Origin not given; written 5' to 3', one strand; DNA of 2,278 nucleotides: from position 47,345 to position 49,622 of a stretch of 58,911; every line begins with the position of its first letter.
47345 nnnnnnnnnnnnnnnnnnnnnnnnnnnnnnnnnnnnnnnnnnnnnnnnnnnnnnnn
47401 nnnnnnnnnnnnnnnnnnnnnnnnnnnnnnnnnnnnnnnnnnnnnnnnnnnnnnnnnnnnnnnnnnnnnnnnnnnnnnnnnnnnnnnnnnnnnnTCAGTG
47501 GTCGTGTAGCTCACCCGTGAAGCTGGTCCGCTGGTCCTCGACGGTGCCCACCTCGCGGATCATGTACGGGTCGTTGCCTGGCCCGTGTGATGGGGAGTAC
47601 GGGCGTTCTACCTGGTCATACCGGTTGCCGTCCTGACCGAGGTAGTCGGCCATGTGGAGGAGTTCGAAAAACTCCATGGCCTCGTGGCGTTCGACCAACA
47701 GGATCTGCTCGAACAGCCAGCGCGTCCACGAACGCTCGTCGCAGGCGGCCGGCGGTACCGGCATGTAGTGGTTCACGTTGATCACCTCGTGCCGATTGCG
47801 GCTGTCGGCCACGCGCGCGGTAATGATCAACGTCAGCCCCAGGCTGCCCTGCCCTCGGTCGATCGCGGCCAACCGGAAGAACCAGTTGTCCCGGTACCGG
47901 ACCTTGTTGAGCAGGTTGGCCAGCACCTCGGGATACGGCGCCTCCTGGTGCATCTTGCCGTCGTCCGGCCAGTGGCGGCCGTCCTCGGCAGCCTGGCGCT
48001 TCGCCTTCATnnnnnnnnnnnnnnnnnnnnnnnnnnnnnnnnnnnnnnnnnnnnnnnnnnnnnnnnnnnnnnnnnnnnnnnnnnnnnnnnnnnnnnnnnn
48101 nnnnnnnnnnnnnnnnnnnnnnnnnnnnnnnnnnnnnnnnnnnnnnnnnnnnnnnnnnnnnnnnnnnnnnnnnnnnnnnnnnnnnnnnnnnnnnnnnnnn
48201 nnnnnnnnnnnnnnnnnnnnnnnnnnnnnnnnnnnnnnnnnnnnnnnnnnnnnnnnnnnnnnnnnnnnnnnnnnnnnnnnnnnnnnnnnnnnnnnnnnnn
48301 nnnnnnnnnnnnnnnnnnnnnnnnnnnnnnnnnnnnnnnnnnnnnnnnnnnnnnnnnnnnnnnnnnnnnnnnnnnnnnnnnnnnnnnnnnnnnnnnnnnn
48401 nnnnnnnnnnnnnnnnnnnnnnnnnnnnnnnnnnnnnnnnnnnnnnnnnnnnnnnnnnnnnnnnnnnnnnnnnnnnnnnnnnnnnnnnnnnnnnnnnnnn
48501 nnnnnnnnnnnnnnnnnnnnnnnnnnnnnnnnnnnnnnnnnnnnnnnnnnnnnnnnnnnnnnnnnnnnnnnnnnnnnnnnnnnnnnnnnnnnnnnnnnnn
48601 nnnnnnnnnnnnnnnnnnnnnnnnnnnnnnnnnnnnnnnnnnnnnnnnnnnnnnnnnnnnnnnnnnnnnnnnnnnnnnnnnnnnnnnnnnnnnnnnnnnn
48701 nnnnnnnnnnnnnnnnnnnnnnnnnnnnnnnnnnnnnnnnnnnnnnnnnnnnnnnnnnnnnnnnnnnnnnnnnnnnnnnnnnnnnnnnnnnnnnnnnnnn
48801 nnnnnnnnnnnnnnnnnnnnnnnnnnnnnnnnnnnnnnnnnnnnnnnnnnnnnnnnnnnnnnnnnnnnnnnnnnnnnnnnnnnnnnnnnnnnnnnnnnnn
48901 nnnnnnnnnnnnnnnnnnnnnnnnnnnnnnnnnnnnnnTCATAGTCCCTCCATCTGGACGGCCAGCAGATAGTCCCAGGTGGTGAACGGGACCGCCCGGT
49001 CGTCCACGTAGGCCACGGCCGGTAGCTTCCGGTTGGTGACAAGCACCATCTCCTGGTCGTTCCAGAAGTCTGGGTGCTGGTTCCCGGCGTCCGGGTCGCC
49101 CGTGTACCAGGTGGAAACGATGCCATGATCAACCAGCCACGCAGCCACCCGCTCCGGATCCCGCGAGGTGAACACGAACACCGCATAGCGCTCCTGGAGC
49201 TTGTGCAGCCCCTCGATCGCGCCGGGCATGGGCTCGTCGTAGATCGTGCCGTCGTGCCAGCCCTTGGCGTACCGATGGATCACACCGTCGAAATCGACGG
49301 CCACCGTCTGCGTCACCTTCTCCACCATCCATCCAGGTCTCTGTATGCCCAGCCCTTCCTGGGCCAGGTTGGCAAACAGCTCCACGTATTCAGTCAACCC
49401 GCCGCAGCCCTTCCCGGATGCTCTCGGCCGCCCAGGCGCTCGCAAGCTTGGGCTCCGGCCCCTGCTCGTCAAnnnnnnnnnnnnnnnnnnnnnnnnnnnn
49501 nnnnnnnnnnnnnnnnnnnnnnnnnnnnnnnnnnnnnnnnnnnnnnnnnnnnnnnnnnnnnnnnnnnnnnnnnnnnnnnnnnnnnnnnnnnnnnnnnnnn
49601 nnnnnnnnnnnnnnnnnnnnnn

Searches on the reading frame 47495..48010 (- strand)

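Call 46: search_protein_families(library=phrogs, proteins=[window:47495-48010:-], max_evalue=0.01)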
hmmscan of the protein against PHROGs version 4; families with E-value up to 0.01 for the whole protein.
window:47495-48010:- (171 aa): 1 family
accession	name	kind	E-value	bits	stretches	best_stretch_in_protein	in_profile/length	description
phrog_1540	-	unknown function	1e-13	52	1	9-153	30-162/333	-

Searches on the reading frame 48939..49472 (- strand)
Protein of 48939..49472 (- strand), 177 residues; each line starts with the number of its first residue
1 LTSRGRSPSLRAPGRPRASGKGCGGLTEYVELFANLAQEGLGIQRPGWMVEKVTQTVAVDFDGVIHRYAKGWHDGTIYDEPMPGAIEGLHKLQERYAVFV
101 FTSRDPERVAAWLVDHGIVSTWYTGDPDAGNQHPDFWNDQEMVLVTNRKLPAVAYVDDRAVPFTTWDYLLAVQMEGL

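Call 46: search_protein_families(library=phrogs, proteins=[window:48939-49472:-], max_evalue=0.01)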
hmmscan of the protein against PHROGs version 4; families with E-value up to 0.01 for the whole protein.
window:48939-49472:- (177 aa): 2 families
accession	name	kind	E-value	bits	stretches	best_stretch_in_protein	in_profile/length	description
phrog_1238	-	moron, auxiliary metabolic gene and host takeover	2.8e-14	54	1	54-168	22-127/155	phosphoheptose isomerase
phrog_23773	-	unknown function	1.1e-06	28.7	1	55-164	53-166/451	-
